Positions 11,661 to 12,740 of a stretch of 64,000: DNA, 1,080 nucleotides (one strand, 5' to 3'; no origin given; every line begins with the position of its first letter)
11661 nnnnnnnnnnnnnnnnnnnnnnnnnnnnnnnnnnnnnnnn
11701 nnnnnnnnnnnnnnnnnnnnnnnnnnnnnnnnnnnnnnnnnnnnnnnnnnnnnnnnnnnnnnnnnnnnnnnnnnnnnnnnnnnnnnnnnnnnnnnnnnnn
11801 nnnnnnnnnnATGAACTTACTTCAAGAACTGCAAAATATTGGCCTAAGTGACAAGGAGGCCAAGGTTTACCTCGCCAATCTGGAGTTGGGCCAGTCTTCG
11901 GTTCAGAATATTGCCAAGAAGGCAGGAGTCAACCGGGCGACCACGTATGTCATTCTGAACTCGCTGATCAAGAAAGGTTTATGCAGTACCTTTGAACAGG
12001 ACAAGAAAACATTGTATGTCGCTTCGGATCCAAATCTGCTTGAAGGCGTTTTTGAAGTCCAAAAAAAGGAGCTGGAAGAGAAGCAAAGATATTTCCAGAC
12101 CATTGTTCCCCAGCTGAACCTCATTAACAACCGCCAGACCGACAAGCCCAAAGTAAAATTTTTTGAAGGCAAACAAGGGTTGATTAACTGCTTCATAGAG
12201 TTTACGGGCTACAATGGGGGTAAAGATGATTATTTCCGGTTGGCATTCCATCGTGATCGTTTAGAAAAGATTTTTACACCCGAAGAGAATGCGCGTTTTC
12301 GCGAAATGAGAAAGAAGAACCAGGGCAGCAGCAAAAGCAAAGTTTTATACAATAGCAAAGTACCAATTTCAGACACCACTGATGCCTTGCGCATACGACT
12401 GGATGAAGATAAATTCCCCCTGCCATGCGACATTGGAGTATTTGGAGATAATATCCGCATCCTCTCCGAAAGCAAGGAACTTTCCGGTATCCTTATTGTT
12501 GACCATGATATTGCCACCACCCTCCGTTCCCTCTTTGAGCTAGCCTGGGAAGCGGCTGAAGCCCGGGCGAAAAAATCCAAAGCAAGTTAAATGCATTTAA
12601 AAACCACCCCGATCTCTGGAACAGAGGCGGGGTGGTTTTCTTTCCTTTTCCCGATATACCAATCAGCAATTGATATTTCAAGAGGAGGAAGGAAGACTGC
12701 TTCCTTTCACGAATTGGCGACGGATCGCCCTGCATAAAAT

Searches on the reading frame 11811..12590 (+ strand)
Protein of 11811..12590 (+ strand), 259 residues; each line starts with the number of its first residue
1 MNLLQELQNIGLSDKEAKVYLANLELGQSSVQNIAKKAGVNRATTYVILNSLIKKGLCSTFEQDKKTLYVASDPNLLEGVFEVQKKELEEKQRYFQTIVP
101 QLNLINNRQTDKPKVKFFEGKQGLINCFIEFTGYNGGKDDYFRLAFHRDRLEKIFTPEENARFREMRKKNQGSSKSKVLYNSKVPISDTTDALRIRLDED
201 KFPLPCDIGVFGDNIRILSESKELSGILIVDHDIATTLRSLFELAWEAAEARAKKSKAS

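Call 9: search_protein_families(library=pfam, proteins=[window:11811-12590:+], max_evalue=0.01)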
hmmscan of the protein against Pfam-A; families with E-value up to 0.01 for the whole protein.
window:11811-12590:+ (259 aa): 6 families
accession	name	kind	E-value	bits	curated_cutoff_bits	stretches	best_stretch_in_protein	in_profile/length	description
PF01978.25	TrmB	-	1.2e-15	57.5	25.6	1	7-74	1-67/68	Sugar-specific transcriptional regulator TrmB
PF13730.12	HTH_36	-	0.00083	19.6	25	1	30-57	27-54/55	Helix-turn-helix domain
PF24033.1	DUF7342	-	0.001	19.5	31.6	1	30-72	19-61/150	Family of unknown function (DUF7342)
PF03965.22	Penicillinase_R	-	0.0018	19.1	22.6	1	13-71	2-64/115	Penicillinase repressor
PF09339.16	HTH_IclR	-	0.0026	17.9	22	1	30-57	20-47/52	IclR helix-turn-helix domain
PF01047.28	MarR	-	0.0042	17.4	24.6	1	26-59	15-48/59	MarR family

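Call 15: find_encoding_contigs(protein=window:11811-12590:+, flank=5000, max_places=10)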
Protein window:11811-12590:+ (259 aa): no gene with exactly this product is on record in the collection.

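Call 16: find_homologous_proteins(query=window:11811-12590:+)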
Query window:11811-12590:+ (259 aa): 695 proteins with E <= 0.001 among 1309 candidates; the best 120 are listed.
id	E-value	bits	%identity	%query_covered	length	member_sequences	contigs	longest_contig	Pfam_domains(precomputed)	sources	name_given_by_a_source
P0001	2.0e-165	566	100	100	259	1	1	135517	PF01978.26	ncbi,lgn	-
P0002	4.9e-109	381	69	99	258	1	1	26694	PF01978.26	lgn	-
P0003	6.7e-109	381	70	98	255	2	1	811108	PF01978.26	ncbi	-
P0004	2.5e-108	379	70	99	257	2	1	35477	PF01978.26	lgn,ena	-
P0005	1.2e-107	377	69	99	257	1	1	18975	PF01978.26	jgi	jgi:predicted transcriptional regulator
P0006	6.7e-103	361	64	100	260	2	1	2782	PF01978.26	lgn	-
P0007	7.6e-91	322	58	97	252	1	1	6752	PF01978.26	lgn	-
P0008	8.8e-84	299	56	99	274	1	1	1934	PF01978.26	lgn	-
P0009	8.3e-81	289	56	99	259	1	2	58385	PF01978.26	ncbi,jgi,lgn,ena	ncbi:MAG: helix-turn-helix domain-containing protein [bacterium]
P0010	1.9e-80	288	53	99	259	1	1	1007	PF01978.26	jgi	jgi:sugar-specific transcriptional regulator TrmB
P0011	2.6e-80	287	55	97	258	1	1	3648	PF01978.26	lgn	-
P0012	3.3e-79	284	54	99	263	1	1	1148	PF01978.26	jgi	-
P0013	5.7e-79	283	55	99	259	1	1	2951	PF01978.26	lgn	-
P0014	6.5e-79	283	55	99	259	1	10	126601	PF01978.26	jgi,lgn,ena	-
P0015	9.5e-79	282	55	97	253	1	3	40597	PF01978.26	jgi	-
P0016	9.9e-79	282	52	96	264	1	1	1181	PF01978.26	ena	-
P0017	1.7e-78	281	52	97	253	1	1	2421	PF01978.26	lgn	-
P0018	6.2e-78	279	54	97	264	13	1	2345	PF01978.26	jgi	-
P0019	1.2e-77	279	55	96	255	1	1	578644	PF01978.26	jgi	-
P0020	1.5e-77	278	54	97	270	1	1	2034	PF01978.26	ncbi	-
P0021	1.6e-77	278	57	96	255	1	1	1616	PF01978.26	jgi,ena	-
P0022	2.9e-77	277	53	98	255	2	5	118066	PF01978.26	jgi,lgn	-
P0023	6.1e-77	276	53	99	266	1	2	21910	PF01978.26,PF24033.2,PF03965.23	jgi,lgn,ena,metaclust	metaclust:\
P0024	3.4e-76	274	54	97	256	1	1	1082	PF01978.26,PF24033.2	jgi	-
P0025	3.4e-76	274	53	98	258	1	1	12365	PF01978.26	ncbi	-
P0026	6.8e-76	273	52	97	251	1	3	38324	PF01978.26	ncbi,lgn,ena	-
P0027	1.6e-75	272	52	99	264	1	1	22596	PF01978.26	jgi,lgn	-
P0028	1.8e-75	271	52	98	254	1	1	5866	PF01978.26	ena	-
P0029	3.4e-75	271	52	98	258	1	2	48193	PF01978.26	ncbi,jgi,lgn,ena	-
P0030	7.5e-75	269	51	100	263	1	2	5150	PF01978.26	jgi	-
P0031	1.6e-74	268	53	98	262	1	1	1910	PF01978.26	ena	-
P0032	1.4e-73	265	51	98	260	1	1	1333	PF01978.26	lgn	-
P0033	1.6e-73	265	53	99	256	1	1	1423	PF01978.26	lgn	-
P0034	2.2e-73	265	50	99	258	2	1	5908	PF01978.26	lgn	-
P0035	3.1e-73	264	52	99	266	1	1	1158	PF01978.26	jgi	jgi:HTH-type transcriptional regulator, sugar sensing transcriptional regulator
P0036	3.9e-73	264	50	99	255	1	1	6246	PF01978.26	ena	-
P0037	4.5e-73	264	50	98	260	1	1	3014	PF01978.26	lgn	-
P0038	1.3e-72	262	49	98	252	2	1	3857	PF01978.26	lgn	-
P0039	1.4e-72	262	51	99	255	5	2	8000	PF01978.26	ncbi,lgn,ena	ncbi:MAG: helix-turn-helix domain-containing protein [Patescibacteria group bacterium]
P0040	2.8e-72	261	51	99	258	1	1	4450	PF01978.26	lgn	-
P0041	3.1e-72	261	51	95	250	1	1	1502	PF01978.26,PF24033.2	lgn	-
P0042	3.3e-72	261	50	98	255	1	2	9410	PF01978.26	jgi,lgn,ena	-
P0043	4.1e-72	260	51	96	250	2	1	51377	PF01978.26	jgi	jgi:sugar-specific transcriptional regulator TrmB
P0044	4.9e-72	260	50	98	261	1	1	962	PF01978.26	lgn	-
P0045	5.8e-72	260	51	97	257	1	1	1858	PF01978.26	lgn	-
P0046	7.8e-72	260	50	97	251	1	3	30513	PF01978.26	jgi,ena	-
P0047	5.0e-71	257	51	98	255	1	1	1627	PF01978.26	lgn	-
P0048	7.0e-71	256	48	99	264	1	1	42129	PF13730.13,PF01978.26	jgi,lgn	-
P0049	1.3e-70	256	50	97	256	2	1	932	PF01978.26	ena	-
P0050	2.2e-70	255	51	98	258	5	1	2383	PF01978.26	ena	-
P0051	3.5e-70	254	52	97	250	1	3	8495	PF01978.26,PF24033.2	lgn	-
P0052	6.6e-70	253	50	97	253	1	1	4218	PF01978.26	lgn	-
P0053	1.1e-69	252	50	96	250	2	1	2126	PF01978.26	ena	-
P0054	4.4e-69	251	50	93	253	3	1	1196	PF01978.26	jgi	-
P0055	6.1e-69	250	49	98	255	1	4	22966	PF01978.26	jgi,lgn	-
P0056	6.6e-69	250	48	96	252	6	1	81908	PF01978.26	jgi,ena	jgi:HTH-type transcriptional regulator, sugar sensing transcriptional regulator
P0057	7.9e-69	250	49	98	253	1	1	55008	PF01978.26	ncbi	-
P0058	3.0e-68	248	49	97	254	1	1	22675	PF01978.26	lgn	-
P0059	6.8e-67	243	49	98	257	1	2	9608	PF01978.26,PF24033.2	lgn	-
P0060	7.8e-67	243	47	98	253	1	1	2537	PF01978.26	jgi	jgi:HTH-type transcriptional regulator, sugar sensing transcriptional regulator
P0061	8.8e-67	243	50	99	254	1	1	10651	PF01978.26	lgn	-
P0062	1.8e-66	242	48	98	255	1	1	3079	PF01978.26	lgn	-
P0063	2.3e-66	242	50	99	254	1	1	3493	PF01978.26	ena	-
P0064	2.4e-66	242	50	98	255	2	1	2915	PF01978.26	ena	-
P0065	4.4e-65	237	49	98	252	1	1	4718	PF01978.26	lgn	-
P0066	1.4e-64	236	49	97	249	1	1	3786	PF01978.26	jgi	-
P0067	2.3e-64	235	49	97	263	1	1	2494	PF01978.26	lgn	-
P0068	2.6e-64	235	50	97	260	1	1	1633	PF01978.26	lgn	-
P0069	3.0e-64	235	46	98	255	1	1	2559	PF01978.26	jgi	-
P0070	3.1e-64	235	48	98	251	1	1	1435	PF01978.26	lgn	-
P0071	4.7e-64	234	47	97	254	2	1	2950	PF01978.26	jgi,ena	-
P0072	9.7e-64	233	47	98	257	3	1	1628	PF01978.26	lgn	-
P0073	1.4e-63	233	47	96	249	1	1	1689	PF01978.26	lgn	-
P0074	1.1e-62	230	48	97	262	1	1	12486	PF01978.26,PF24033.2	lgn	-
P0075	1.3e-62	229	50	96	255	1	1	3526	PF01978.26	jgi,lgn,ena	-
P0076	1.5e-62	229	46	97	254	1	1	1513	PF01978.26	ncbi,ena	-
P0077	1.5e-62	229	45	98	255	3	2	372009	PF01978.26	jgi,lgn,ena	-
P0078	4.7e-62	228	50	99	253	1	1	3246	PF01978.26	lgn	-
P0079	4.0e-61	224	47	98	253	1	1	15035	PF01978.26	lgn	-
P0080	6.1e-61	224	47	98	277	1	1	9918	PF01978.26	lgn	-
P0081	1.5e-60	223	47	97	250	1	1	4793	PF01978.26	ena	-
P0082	8.5e-60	220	47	97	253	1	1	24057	PF01978.26,PF24033.2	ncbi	-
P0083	1.8e-58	216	46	96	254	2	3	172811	PF01978.26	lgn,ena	-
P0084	3.6e-58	215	47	98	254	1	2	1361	PF01978.26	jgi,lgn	-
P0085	4.7e-58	214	45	97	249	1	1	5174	PF01978.26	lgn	-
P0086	5.8e-58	214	46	97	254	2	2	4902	PF01047.29,PF01978.26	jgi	jgi:HTH-type transcriptional regulator, sugar sensing transcriptional regulator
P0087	6.8e-58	214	47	98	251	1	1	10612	PF01978.26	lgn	-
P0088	7.0e-58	214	45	95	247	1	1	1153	PF01978.26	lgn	-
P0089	7.9e-58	214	44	99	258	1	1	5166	PF01978.26,PF03965.23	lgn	-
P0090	1.0e-57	213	45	98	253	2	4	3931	PF01978.26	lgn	-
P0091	1.2e-57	213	46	96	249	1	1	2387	PF01978.26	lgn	-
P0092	1.7e-57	213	45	97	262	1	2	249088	PF01978.26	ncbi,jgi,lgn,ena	ncbi:MAG: helix-turn-helix domain-containing protein [Patescibacteria group bacterium]|jgi:sugar-spe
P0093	2.5e-57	212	43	97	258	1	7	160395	PF01978.26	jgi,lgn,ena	jgi:HTH-type transcriptional regulator, sugar sensing transcriptional regulator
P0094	5.2e-57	211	47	98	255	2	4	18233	PF01978.26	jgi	-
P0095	7.1e-57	211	45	96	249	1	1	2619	PF01978.26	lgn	-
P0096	8.7e-57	210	45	93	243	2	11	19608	PF01978.26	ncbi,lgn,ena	-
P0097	1.0e-56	210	47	98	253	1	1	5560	PF01978.26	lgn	-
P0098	2.1e-56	209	45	98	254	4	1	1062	PF01978.26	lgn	-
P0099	2.2e-56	209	47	96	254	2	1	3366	PF01978.26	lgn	-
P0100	2.4e-56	209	43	96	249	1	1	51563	PF01978.26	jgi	-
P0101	2.5e-56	209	45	96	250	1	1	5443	PF01978.26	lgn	-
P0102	3.9e-56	208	45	98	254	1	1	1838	PF01978.26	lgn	-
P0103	5.8e-56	208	43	96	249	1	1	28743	PF01978.26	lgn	-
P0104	1.1e-55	207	45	96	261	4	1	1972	PF01978.26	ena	-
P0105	1.6e-55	206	43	96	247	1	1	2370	PF01978.26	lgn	-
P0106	2.6e-55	205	47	98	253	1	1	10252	PF01978.26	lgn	-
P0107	2.8e-55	205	44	95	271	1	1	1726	PF01978.26,PF24033.2,PF03965.23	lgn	-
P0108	2.8e-55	205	44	96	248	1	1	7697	PF01978.26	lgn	-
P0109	3.4e-55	205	43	96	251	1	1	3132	PF01978.26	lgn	-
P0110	5.7e-55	204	43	96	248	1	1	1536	PF01978.26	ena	-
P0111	6.5e-55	204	43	96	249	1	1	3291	PF01978.26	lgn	-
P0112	8.6e-55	204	46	96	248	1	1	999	PF01978.26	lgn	-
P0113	9.3e-55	204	46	96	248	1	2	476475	PF01978.26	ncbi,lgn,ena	-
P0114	2.8e-54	202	42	96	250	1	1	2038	PF01978.26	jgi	jgi:HTH-type transcriptional regulator, sugar sensing transcriptional regulator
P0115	3.3e-54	202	43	96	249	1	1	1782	PF01978.26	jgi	jgi:HTH-type transcriptional regulator, sugar sensing transcriptional regulator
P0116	3.6e-54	202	43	96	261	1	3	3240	PF01978.26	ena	-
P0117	4.0e-54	202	44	96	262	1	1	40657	PF01978.26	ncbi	-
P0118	4.2e-54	201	43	96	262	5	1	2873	PF01978.26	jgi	-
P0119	4.9e-54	201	45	98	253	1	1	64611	PF01978.26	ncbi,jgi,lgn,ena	ncbi:MAG: helix-turn-helix domain-containing protein [Patescibacteria group bacterium]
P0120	5.7e-54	201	43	96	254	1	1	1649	PF01978.26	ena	-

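Call 17: find_encoding_contigs(protein=P0003, flank=6000, max_places=3)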
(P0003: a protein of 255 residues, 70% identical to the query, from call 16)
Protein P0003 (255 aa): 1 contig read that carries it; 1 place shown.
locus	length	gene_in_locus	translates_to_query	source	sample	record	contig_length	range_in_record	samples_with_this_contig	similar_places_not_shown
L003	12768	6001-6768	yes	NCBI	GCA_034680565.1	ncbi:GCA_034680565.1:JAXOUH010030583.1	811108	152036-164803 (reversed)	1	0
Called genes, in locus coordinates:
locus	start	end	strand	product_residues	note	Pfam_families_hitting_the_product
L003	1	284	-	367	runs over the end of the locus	-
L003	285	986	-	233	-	-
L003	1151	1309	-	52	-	-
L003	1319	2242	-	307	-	-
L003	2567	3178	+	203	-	-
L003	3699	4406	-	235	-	-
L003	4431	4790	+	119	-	-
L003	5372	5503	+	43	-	-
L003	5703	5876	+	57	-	-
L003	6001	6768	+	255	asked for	PF01978:TrmB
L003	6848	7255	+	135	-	-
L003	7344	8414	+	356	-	PF03462:PCRF, PF00472:RF-1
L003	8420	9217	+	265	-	PF17827:PrmC_N, PF02384:N6_Mtase, PF05175:MTS, PF06325:PrmA, PF13649:Methyltransf_25, PF13847:Methyltransf_31, PF08241:Methyltransf_11, PF08242:Methyltransf_12, +3 more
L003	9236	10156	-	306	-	PF01522:Polysacc_deac_1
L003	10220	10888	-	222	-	PF01386:Ribosomal_L25p, PF14693:Ribosomal_TL5_C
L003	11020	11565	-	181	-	PF13473:Cupredoxin_1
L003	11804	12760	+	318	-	PF01745:IPT (weak), PF01715:IPPT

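Call 18: find_encoding_contigs(protein=P0002, flank=6000, max_places=3)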
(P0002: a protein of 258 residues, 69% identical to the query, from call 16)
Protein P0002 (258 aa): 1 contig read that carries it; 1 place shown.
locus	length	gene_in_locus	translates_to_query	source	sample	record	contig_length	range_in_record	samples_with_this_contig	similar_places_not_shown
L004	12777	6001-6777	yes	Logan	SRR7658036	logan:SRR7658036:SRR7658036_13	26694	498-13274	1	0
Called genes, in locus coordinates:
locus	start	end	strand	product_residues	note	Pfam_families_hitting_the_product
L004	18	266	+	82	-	PF01197:Ribosomal_L31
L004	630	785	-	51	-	-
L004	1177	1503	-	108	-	-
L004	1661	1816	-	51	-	-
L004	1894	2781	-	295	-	-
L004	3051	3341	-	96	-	-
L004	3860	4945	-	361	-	-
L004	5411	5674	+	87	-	-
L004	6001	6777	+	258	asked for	PF01978:TrmB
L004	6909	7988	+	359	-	PF03462:PCRF, PF00472:RF-1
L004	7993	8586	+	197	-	-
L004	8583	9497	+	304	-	PF17827:PrmC_N, PF02384:N6_Mtase, PF05175:MTS, PF13649:Methyltransf_25 (weak), PF13847:Methyltransf_31, PF08242:Methyltransf_12 (faint)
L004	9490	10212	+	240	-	PF01522:Polysacc_deac_1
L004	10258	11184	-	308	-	PF18075:FtsX_ECD, PF02687:FtsX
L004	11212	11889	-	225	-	PF02463:SMC_N (weak), PF00005:ABC_tran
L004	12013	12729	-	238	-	-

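Call 19: find_encoding_contigs(protein=P0004, flank=6000, max_places=3)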
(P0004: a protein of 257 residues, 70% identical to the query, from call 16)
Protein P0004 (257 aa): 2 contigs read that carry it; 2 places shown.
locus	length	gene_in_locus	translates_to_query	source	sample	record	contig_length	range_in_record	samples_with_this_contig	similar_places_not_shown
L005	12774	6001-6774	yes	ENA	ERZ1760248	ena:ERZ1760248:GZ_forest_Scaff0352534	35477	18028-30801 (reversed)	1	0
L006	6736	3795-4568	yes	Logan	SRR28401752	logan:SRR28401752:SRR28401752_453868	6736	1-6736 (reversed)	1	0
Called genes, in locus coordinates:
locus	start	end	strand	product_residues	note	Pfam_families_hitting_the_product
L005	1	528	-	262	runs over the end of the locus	-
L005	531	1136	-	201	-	PF00702:Hydrolase, PF13419:HAD_2, PF13242:Hydrolase_like (faint)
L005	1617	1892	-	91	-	-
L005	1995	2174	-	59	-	-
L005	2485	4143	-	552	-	PF05731:TROVE, PF25045:vWA_Ro60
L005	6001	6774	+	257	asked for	PF01978:TrmB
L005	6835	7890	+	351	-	PF03462:PCRF, PF00472:RF-1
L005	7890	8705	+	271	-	PF17827:PrmC_N, PF02384:N6_Mtase (weak), PF05175:MTS, PF06325:PrmA (weak), PF13847:Methyltransf_31, PF08242:Methyltransf_12 (weak), PF13649:Methyltransf_25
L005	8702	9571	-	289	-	PF01522:Polysacc_deac_1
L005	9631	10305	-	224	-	PF01386:Ribosomal_L25p, PF14693:Ribosomal_TL5_C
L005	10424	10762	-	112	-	-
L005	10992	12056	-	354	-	PF01098:FTSW_RODA_SPOVE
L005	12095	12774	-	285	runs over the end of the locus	-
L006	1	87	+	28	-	?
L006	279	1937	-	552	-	PF05731:TROVE, PF25045:vWA_Ro60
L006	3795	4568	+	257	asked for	PF01978:TrmB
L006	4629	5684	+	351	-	PF03462:PCRF, PF00472:RF-1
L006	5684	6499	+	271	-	PF17827:PrmC_N, PF02384:N6_Mtase (weak), PF05175:MTS, PF06325:PrmA (weak), PF13847:Methyltransf_31, PF08242:Methyltransf_12 (weak), PF13649:Methyltransf_25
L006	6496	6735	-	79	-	?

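Call 20: find_encoding_contigs(protein=P0005, flank=6000, max_places=3)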
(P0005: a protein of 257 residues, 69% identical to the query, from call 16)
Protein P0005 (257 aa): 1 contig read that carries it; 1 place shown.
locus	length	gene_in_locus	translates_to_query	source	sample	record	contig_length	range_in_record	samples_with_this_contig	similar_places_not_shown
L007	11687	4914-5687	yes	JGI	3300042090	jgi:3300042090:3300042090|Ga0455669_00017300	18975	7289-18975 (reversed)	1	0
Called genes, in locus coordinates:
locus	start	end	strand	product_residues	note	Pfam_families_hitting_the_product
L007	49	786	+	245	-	-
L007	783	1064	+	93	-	-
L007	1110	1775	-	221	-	-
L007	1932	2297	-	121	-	-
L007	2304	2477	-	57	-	-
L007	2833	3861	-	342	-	-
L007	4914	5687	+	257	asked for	PF01978:TrmB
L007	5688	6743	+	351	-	PF03462:PCRF, PF00472:RF-1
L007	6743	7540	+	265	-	PF17827:PrmC_N, PF05175:MTS, PF06325:PrmA (weak), PF13489:Methyltransf_23 (weak), PF13847:Methyltransf_31, PF13649:Methyltransf_25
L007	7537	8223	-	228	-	PF01386:Ribosomal_L25p, PF14693:Ribosomal_TL5_C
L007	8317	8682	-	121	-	-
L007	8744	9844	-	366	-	PF01098:FTSW_RODA_SPOVE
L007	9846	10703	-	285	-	-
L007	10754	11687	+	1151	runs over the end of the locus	PF02811:PHP, PF07733:DNA_pol3_alpha, PF17657:DNA_pol3_finger, PF14579:HHH_6, PF01336:tRNA_anti-codon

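Call 27: find_related_loci(query=A2, collection=metagenome_contigs, flank=3000)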
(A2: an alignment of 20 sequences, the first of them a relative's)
Query A2 (259 aa) in metagenome_contigs; peptide patterns used: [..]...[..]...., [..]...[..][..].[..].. (x = any residue, [..] = any of these).
600 stretches matched a pattern (row limit reached: there are more); 578 encode a relative of the query (tblastn E <= 1e-3); the best 80 are kept; 80 distinct loci.
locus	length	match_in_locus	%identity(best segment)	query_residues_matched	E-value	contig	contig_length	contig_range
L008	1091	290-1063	53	1-257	1e-91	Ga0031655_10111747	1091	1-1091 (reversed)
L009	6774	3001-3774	53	1-257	2e-84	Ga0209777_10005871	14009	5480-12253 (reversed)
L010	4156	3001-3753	53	1-252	6e-82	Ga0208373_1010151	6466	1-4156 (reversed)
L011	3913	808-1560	53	1-252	4e-82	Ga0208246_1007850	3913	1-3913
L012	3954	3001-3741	50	1-247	7e-80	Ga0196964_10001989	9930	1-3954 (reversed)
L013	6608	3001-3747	50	3-252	5e-79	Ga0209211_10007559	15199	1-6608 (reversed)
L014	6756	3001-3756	51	1-255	3e-75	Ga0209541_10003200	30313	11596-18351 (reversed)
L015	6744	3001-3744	50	1-249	2e-74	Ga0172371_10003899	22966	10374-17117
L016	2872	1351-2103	47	1-252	3e-71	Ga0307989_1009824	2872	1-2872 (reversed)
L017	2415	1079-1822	50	1-249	4e-70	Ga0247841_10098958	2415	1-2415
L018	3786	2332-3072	49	1-250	4e-64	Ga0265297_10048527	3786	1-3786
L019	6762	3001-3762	43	1-252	9e-64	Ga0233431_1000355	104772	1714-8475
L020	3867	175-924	47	5-258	1e-63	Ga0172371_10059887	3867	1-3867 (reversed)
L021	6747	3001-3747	45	5-258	2e-62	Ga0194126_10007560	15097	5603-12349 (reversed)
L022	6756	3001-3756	45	3-255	1e-60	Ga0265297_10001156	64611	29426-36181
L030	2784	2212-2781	53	1-190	1e-58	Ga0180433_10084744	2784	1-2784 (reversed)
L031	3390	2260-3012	42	1-254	5e-58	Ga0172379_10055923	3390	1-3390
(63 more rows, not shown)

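Call 43: find_encoding_contigs(protein=P0006, flank=3000, max_places=2)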
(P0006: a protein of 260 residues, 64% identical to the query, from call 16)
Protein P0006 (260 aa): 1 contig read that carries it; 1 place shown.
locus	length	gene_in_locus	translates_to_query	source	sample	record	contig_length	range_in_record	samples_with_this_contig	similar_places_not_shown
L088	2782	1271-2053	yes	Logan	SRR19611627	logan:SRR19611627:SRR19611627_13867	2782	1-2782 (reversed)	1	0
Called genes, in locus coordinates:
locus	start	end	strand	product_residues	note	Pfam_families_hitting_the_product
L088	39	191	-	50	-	-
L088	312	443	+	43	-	-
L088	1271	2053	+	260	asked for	PF01978:TrmB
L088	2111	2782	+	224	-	?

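Call 44: find_encoding_contigs(protein=P0007, flank=3000, max_places=2)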
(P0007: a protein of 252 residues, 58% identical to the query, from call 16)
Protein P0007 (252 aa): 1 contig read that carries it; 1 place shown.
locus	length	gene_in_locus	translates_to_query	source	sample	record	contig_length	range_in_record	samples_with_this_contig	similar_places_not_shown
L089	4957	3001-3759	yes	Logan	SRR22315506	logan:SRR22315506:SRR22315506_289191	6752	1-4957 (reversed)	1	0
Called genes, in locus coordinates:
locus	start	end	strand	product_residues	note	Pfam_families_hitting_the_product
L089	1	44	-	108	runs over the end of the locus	-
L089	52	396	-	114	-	-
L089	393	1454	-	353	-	-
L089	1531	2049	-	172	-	PF13671:AAA_33 (weak)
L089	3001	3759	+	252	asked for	PF01978:TrmB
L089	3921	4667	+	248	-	PF00318:Ribosomal_S2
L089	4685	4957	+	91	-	?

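Call 45: find_encoding_contigs(protein=P0009, flank=3000, max_places=2)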
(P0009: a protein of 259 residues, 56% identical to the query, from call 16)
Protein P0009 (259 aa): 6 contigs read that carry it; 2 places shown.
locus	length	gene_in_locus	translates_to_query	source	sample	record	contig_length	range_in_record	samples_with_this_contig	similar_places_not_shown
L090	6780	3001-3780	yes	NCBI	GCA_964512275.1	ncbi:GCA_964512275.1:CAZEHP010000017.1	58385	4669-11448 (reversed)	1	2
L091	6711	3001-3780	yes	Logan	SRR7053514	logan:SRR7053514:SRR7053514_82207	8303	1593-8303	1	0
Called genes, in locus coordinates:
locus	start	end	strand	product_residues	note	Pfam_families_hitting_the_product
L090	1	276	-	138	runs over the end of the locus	-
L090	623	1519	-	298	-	-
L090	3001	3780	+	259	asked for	PF01978:TrmB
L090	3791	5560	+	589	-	PF01928:CYTH (weak), PF00485:PRK, PF01928:CYTH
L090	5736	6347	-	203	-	-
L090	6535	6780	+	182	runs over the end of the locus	PF01066:CDP-OH_P_transf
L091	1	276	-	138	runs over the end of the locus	-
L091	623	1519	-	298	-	-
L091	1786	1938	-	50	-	-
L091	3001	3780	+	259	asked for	PF01978:TrmB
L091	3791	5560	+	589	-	PF01928:CYTH (weak), PF00485:PRK, PF01928:CYTH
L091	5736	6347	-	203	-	-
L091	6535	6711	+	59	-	?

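Call 46: find_encoding_contigs(protein=P0001, flank=3000, max_places=3)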
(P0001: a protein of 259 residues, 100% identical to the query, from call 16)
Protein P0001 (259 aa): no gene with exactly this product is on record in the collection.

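Call 55: search_solved_structures(query=window:11811-12590:+, max_evalue=0.01)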
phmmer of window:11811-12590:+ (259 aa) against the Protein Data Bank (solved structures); distinct sequences matched with E-value up to 0.01: 0.

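Call 56: search_protein_families(library=ncbifam, proteins=[window:11811-12590:+], max_evalue=0.01)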
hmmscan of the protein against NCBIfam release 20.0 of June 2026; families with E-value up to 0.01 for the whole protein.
window:11811-12590:+ (259 aa): 6 families
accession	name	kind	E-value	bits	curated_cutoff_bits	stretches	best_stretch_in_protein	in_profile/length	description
NF047390.1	TransRegTrmBL1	equivalog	2.1e-08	33.5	650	1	3-89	6-92/341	HTH-type sugar sensing transcriptional regulator TrmBL1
TIGR01884.1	cas_HTH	subfamily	4.9e-06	26.1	60.2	1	10-71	138-198/202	CRISPR-associated CARF protein Csa3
NF040851.1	tran_reg_TrmB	equivalog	2.1e-05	23.8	600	1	2-100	6-100/338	HTH-type sugar-sensing transcriptional regulator TrmB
NF053606.1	Sta1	subfamily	0.00066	19.7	80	1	11-63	17-69/100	Sta1 family transcriptional regulator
NF040939.2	trans_reg_lrs14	equivalog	0.0017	18.4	90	1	11-61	18-69/103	Lrs14 family HTH-type transcriptional regulator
NF041141.1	tran_reg_TrmBL2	equivalog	0.0026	17.3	530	1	2-93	8-101/264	HTH-type transcriptional regulator TrmBL2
